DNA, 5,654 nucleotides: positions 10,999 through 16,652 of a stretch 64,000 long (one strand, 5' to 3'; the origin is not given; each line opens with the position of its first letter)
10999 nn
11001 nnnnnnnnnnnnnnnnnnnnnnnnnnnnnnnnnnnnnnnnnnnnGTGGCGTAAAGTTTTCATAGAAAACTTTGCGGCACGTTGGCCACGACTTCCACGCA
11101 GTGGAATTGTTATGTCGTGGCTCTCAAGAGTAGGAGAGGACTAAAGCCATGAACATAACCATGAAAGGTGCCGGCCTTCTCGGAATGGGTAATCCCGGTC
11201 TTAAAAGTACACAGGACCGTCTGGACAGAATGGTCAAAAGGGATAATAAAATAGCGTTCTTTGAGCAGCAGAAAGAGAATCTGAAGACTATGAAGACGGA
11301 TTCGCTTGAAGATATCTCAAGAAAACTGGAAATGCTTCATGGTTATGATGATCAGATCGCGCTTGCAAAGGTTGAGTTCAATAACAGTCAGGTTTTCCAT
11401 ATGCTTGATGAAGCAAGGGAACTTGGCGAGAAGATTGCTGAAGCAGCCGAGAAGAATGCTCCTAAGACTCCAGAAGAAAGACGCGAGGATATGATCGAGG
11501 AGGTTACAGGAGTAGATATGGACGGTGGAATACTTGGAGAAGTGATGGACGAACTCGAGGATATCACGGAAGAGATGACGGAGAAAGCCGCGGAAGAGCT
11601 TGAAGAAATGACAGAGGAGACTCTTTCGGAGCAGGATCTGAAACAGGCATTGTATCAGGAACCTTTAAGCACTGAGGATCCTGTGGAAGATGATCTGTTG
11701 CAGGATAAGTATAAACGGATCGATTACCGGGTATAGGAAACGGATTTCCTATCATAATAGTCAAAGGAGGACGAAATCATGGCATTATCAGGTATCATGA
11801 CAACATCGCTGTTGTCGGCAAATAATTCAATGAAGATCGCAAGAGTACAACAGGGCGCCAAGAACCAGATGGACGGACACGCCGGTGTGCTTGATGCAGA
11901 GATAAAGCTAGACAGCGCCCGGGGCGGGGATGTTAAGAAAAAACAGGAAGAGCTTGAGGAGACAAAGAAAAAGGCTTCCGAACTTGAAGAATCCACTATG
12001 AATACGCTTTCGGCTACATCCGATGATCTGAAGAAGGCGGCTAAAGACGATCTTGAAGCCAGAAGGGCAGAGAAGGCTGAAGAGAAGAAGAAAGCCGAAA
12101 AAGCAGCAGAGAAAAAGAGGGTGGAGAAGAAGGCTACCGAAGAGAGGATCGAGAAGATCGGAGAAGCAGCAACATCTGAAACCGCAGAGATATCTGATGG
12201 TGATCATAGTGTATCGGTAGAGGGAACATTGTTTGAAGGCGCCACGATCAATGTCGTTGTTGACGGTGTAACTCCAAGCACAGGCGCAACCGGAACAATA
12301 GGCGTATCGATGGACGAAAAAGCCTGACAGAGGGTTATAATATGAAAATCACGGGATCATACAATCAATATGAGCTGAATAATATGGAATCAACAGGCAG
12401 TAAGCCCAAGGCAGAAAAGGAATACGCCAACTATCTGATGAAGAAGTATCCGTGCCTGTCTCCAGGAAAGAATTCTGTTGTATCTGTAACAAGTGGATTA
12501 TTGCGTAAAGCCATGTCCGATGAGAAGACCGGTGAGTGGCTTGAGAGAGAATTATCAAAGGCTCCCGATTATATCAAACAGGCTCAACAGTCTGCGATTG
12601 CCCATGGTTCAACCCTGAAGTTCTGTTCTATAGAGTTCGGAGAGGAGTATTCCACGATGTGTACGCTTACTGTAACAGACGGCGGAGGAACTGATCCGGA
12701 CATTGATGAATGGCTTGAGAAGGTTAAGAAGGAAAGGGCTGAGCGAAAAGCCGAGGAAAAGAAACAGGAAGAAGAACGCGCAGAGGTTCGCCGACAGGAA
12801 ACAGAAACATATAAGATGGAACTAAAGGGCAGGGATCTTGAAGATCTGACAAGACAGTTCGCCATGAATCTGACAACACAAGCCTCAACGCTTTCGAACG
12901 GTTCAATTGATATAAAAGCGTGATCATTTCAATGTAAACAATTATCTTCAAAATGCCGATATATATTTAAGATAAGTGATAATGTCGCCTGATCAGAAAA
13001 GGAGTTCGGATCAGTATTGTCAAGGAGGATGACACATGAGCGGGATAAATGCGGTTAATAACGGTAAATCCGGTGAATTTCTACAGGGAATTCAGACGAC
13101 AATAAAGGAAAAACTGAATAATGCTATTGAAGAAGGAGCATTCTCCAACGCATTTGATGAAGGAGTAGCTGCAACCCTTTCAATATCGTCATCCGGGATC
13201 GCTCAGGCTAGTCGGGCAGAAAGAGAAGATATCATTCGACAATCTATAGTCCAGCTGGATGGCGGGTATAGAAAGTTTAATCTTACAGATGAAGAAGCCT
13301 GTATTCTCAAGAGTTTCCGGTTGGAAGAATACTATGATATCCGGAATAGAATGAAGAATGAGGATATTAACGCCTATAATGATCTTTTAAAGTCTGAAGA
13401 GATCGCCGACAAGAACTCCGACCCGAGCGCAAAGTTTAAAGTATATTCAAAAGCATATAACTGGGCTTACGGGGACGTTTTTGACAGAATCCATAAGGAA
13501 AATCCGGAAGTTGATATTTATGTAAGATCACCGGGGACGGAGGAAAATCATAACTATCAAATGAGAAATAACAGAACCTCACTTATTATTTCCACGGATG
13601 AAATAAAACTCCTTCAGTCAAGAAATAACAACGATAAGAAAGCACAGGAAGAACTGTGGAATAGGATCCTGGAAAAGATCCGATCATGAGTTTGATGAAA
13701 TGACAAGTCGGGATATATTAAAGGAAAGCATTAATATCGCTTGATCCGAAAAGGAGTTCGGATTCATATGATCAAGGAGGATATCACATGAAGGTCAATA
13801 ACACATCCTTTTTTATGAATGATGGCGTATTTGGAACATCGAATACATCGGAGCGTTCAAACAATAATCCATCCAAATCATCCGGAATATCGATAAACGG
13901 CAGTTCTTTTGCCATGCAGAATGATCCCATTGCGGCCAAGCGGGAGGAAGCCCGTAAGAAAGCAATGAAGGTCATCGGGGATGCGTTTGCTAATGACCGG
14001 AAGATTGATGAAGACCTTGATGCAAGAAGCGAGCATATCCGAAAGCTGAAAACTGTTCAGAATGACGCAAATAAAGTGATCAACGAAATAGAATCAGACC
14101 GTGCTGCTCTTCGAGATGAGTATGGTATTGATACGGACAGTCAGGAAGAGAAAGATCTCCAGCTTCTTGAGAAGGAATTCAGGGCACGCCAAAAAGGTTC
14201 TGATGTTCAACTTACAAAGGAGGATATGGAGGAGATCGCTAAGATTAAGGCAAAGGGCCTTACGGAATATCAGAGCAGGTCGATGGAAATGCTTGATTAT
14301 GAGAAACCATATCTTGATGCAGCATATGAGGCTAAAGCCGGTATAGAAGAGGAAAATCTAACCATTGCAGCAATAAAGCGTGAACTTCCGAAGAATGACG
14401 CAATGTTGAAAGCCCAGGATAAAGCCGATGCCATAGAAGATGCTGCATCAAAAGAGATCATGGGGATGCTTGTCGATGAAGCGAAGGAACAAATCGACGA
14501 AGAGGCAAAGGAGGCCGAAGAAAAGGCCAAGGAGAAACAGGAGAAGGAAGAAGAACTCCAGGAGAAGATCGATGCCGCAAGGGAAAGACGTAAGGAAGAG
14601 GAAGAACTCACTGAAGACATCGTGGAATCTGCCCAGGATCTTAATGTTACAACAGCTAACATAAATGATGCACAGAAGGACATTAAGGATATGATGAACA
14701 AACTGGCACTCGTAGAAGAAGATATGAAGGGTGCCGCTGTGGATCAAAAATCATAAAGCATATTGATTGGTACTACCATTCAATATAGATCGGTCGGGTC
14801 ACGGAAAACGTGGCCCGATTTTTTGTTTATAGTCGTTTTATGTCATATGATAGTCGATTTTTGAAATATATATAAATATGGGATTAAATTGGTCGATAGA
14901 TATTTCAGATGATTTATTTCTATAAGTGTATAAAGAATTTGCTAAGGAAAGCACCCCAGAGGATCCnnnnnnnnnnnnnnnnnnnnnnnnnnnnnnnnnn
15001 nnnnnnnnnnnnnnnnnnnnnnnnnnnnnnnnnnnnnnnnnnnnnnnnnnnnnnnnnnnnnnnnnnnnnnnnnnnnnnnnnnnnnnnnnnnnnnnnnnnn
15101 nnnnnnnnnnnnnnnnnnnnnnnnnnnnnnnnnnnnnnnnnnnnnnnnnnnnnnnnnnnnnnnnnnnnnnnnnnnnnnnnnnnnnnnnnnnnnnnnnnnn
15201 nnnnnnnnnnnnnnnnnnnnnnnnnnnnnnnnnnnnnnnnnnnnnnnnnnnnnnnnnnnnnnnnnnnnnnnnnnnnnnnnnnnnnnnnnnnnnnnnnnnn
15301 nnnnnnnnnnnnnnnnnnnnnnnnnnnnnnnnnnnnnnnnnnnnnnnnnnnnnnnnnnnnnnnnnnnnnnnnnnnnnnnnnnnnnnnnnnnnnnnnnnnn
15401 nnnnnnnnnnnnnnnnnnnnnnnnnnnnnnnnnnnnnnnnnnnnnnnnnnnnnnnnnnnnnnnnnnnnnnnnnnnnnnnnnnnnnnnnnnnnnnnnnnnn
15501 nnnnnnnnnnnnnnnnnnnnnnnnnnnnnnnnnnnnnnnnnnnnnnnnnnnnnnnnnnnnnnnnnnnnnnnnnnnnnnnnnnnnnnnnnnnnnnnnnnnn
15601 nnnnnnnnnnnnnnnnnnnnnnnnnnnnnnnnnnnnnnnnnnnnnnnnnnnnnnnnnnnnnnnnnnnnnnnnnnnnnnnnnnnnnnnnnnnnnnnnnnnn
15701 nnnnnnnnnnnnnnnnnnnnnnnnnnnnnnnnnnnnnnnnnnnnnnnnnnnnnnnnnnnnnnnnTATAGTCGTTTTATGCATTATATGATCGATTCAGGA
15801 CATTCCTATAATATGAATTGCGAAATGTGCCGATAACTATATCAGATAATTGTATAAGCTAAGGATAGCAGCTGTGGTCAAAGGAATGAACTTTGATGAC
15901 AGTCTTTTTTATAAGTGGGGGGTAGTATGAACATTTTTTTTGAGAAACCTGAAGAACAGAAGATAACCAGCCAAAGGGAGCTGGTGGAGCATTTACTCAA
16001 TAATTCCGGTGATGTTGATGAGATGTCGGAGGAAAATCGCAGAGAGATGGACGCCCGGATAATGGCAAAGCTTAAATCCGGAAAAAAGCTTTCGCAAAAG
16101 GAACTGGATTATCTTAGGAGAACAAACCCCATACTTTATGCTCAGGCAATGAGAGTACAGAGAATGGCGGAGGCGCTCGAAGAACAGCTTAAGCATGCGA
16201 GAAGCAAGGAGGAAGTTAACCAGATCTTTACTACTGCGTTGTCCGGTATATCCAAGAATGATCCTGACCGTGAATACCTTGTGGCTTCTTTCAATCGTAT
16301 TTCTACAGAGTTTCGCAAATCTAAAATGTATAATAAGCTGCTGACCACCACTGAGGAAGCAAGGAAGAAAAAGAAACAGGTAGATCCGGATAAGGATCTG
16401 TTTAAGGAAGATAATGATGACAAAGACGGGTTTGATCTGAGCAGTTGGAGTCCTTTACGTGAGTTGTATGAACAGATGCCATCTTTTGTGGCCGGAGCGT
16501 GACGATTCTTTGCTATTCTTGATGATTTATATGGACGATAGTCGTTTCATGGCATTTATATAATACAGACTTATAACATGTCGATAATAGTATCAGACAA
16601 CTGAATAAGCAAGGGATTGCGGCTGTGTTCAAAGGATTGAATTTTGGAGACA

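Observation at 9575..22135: Thirteen-gene cluster of uncharacterised proteins wired like flagellar late genes, carried on a tRNA-integrated mobile element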

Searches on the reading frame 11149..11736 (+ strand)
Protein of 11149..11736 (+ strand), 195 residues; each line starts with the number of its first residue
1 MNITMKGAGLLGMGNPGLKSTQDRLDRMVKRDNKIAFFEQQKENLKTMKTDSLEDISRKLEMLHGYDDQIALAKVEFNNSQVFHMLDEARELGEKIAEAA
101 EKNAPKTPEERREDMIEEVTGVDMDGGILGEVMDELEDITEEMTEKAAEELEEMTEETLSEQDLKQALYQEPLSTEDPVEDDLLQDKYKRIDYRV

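Call 6: search_protein_families(library=pfam, max_evalue=0.1, proteins=[window:11149-11736:+])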
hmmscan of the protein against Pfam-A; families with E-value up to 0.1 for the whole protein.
window:11149-11736:+ (195 aa): 3 families
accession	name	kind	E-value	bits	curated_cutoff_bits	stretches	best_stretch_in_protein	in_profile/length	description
PF00658.24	MLLE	-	0.011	16.1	27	1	76-101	39-64/66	MLLE domain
PF00808.29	CBFD_NFYB_HMF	-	0.012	16.3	21.4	1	136-168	33-65/65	Histone-like transcription factor (CBF/NF-Y) and archaeal histone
PF00482.28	T2SSF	-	0.032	14.6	25.2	1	91-156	43-104/125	Type II secretion system (T2SS), protein F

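Call 8: search_protein_families(library=ncbifam, max_evalue=0.1, proteins=[window:11149-11736:+])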
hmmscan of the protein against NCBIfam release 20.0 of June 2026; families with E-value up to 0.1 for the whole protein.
window:11149-11736:+ (195 aa): 2 families
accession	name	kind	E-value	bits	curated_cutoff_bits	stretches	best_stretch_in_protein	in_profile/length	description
NF000169.2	ABCF_Sal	exception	0.0036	16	725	1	29-95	374-437/542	Sal family ABC-F type ribosomal protection protein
NF005582.0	PRK07279.1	equivalog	0.029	12.3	1279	1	32-188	140-279/1033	DNA polymerase III subunit alpha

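Call 9: search_protein_families(library=phrogs, max_evalue=0.01, proteins=[window:11149-11736:+])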
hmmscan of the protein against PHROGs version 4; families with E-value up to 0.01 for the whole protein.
window:11149-11736:+ (195 aa): 0 families

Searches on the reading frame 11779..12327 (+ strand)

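Call 6: search_protein_families(library=pfam, max_evalue=0.1, proteins=[window:11779-12327:+])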
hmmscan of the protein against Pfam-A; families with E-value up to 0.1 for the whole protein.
window:11779-12327:+ (182 aa): 2 families
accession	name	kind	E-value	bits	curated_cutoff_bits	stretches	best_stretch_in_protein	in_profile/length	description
PF03961.19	FapA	-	0.0016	18.5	31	1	41-159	140-249/272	Flagellar Assembly Protein A beta solenoid domain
PF04991.19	LicD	-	0.02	15.4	22.6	1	43-160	93-215/227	LicD family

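Call 8: search_protein_families(library=ncbifam, max_evalue=0.1, proteins=[window:11779-12327:+])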
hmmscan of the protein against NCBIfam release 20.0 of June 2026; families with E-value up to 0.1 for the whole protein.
window:11779-12327:+ (182 aa): 4 families
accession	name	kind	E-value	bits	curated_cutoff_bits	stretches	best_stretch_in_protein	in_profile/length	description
NF001300.0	PRK00247.1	equivalog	0.023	13.9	375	1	53-144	301-389/429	membrane protein insertase YidC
TIGR01724.1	hmd_rel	subfamily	0.03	13.3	167.2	1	30-79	252-301/341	H2-forming N(5),N(10)-methenyltetrahydromethanopterin dehydrogenase-related protein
NF001688.0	PRK00448.1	equivalog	0.044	11.3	873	1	57-156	149-254/1445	PolC-type DNA polymerase III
TIGR01069.2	mutS2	equivalog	0.069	11.4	400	1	53-137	562-649/790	endonuclease MutS2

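Call 9: search_protein_families(library=phrogs, max_evalue=0.01, proteins=[window:11779-12327:+])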
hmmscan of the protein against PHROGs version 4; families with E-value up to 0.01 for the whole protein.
window:11779-12327:+ (182 aa): 0 families

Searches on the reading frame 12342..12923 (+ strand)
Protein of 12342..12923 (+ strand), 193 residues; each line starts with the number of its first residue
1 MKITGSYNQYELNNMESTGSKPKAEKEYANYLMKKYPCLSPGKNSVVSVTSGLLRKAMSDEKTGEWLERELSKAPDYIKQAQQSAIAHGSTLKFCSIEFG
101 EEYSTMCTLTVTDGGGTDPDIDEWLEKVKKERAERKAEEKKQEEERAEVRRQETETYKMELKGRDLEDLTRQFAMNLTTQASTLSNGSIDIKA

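Call 6: search_protein_families(library=pfam, max_evalue=0.1, proteins=[window:12342-12923:+])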
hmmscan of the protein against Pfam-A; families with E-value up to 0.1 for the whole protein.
window:12342-12923:+ (193 aa): 1 family
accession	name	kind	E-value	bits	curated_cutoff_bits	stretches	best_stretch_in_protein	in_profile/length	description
PF19498.4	DUF6033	-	1.2e-08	35.5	25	1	23-174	33-178/205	Protein of unknown function (DUF6033)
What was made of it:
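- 12342..12923 (+): g5: DUF6033 protein. Pfam E=1.2e-8, above the gathering score (call 6)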

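Call 8: search_protein_families(library=ncbifam, max_evalue=0.1, proteins=[window:12342-12923:+])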
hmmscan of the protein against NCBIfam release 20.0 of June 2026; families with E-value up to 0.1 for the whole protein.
window:12342-12923:+ (193 aa): 0 families

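Call 9: search_protein_families(library=phrogs, max_evalue=0.01, proteins=[window:12342-12923:+])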
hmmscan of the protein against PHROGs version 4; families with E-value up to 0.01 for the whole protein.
window:12342-12923:+ (193 aa): 1 family
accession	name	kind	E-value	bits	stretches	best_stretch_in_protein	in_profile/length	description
phrog_1414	-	unknown function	0.0052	18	0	117-145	25-55/61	-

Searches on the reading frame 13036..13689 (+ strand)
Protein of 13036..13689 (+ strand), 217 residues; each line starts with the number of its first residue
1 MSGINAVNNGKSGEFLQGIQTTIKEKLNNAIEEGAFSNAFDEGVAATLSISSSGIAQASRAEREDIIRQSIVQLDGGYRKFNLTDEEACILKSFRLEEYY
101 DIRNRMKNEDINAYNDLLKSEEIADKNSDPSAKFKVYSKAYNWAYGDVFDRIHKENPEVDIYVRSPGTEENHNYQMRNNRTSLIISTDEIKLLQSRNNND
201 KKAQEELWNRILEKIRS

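Call 6: search_protein_families(library=pfam, max_evalue=0.1, proteins=[window:13036-13689:+])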
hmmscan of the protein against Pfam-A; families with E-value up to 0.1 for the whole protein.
window:13036-13689:+ (217 aa): 1 family
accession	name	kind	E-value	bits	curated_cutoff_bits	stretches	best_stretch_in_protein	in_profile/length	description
PF20957.2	GxGYxYP_N_2nd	-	0.01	16.4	24.5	0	84-116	31-59/68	GxGYxYP_N second domain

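Call 8: search_protein_families(library=ncbifam, max_evalue=0.1, proteins=[window:13036-13689:+])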
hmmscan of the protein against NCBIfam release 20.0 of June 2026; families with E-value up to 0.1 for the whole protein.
window:13036-13689:+ (217 aa): 0 families

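Call 9: search_protein_families(library=phrogs, max_evalue=0.01, proteins=[window:13036-13689:+])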
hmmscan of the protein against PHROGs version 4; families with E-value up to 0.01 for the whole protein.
window:13036-13689:+ (217 aa): 0 families

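Call 23: find_encoding_contigs(protein=window:13036-13689:+, flank=10000, max_places=4)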
Protein window:13036-13689:+ (217 aa): 2 contigs read that carry it; 1 place shown.
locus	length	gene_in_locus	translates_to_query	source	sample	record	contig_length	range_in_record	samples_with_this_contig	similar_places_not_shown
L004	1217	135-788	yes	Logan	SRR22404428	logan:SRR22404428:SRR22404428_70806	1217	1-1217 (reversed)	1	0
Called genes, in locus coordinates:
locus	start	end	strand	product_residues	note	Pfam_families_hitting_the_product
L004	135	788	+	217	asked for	-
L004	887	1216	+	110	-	?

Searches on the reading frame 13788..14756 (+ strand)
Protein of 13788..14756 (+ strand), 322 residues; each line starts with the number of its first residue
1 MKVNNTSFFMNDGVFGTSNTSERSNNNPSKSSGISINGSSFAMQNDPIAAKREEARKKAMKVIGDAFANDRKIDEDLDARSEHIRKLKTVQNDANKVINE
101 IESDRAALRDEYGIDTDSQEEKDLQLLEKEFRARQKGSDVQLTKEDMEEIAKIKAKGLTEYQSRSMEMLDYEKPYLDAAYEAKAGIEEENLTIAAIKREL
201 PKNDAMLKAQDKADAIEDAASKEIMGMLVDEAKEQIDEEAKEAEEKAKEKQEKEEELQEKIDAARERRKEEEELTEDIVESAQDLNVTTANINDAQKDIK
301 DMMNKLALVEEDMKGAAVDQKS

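Call 6: search_protein_families(library=pfam, max_evalue=0.1, proteins=[window:13788-14756:+])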
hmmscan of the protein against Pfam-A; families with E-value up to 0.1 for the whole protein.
window:13788-14756:+ (322 aa): 0 families

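Call 8: search_protein_families(library=ncbifam, max_evalue=0.1, proteins=[window:13788-14756:+])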
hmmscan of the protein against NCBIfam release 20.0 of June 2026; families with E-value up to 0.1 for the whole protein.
window:13788-14756:+ (322 aa): 1 family
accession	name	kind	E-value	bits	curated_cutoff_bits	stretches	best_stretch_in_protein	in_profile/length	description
TIGR02168.1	SMC_prok_B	equivalog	0.038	11.7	567.35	1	79-310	676-909/1181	chromosome segregation protein SMC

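Call 9: search_protein_families(library=phrogs, max_evalue=0.01, proteins=[window:13788-14756:+])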
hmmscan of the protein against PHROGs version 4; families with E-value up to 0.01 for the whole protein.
window:13788-14756:+ (322 aa): 0 families

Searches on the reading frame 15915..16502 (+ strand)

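Call 6: search_protein_families(library=pfam, max_evalue=0.1, proteins=[window:15915-16502:+])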
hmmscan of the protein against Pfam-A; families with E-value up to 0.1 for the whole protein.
window:15915-16502:+ (195 aa): 1 family
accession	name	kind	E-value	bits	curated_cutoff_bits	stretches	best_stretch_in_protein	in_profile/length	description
PF22326.1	MMS21_N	-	0.015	15.8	27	1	136-190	6-60/103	E3 SUMO-protein ligase MMS21, N-terminal domain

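Call 8: search_protein_families(library=ncbifam, max_evalue=0.1, proteins=[window:15915-16502:+])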
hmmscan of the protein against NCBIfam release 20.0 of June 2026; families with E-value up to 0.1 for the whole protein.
window:15915-16502:+ (195 aa): 2 families
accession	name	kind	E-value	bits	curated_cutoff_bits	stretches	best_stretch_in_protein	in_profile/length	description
NF043004.1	CjTranTraC_Agrob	equivalog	0.008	16.8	120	1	87-156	14-83/98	conjugal transfer protein TraC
TIGR01728.1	SsuA_fam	subfamily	0.012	14.9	163.5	1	17-109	195-288/290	aliphatic sulfonate ABC transporter substrate-binding protein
